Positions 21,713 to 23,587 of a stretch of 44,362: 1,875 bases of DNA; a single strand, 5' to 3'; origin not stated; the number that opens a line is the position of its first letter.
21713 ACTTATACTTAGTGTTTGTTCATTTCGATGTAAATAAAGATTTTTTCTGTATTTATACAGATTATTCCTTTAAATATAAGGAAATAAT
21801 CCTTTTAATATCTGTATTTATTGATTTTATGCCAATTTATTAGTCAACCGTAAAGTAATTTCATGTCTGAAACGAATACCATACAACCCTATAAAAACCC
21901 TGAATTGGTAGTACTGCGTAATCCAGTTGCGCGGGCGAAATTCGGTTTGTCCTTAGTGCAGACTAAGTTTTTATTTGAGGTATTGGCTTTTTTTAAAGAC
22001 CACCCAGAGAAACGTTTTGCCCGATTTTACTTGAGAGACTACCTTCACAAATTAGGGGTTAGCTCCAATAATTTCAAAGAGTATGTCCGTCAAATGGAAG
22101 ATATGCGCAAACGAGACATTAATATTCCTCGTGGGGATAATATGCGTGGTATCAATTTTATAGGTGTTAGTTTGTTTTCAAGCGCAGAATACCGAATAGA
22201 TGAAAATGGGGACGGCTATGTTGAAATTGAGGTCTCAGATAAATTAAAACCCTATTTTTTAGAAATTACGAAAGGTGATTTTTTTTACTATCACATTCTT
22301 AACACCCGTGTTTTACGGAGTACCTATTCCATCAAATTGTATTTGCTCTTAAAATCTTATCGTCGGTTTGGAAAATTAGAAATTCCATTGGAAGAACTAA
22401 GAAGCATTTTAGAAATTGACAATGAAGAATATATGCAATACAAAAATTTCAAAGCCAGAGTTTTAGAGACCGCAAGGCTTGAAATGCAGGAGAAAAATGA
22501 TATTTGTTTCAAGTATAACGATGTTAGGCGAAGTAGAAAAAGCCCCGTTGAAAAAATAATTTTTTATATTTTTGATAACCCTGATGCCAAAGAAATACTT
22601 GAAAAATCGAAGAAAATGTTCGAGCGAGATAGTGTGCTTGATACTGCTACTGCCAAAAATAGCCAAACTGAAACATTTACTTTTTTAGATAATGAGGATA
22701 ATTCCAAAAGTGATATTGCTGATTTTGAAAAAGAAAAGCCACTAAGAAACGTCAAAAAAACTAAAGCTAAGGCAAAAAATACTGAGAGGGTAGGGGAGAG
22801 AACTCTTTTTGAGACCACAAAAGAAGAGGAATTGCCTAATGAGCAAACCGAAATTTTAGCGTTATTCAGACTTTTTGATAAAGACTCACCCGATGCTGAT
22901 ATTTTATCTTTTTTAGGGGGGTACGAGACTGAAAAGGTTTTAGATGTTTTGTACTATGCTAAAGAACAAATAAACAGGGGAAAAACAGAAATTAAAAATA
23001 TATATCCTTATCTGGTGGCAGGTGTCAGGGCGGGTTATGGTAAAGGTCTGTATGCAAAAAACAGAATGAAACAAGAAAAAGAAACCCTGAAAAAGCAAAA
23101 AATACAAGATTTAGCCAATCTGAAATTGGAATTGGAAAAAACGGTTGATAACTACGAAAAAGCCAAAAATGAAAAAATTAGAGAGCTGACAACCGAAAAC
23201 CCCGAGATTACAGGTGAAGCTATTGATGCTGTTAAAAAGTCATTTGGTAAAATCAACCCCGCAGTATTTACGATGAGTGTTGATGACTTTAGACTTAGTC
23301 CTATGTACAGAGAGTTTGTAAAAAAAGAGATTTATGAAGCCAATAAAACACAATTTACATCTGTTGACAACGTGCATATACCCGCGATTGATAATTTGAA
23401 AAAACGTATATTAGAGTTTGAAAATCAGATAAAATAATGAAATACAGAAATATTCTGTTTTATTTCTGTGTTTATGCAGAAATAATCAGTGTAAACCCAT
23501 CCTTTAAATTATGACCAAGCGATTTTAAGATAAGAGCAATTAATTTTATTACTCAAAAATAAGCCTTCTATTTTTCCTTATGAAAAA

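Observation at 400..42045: Hyper-abundant non-palindromic 11-mer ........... in genes and spacers (uptake-sequence-like genomic signature)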

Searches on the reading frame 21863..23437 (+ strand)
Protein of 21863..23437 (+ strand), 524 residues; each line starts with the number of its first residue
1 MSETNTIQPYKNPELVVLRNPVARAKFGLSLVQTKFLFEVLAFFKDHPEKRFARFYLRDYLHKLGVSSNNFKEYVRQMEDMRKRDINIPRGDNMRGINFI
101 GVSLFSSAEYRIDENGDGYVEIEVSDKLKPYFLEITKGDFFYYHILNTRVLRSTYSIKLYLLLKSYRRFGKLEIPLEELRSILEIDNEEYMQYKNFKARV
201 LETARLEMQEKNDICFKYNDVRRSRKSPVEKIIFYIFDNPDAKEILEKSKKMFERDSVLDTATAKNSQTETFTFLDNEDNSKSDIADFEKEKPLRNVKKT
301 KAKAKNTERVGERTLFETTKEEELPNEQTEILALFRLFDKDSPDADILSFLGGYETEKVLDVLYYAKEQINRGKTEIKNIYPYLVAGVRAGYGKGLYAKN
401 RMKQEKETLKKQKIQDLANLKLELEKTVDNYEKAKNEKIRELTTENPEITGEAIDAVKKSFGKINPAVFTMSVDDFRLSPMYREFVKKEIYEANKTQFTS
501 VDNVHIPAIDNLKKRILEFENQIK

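Call 8: search_protein_families(library=ncbifam, proteins=[window:21863-23437:+])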
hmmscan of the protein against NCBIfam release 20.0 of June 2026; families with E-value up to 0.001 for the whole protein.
window:21863-23437:+ (524 aa): 2 families
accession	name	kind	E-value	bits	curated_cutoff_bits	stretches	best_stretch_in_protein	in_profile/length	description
NF038290.1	repM_Acin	exception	1.2e-17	64.2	250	1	15-251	2-238/304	replication initiation protein RepM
NF010305.0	PRK13742.1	equivalog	0.0001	21.7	342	1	55-235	62-241/251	replication initiation protein RepE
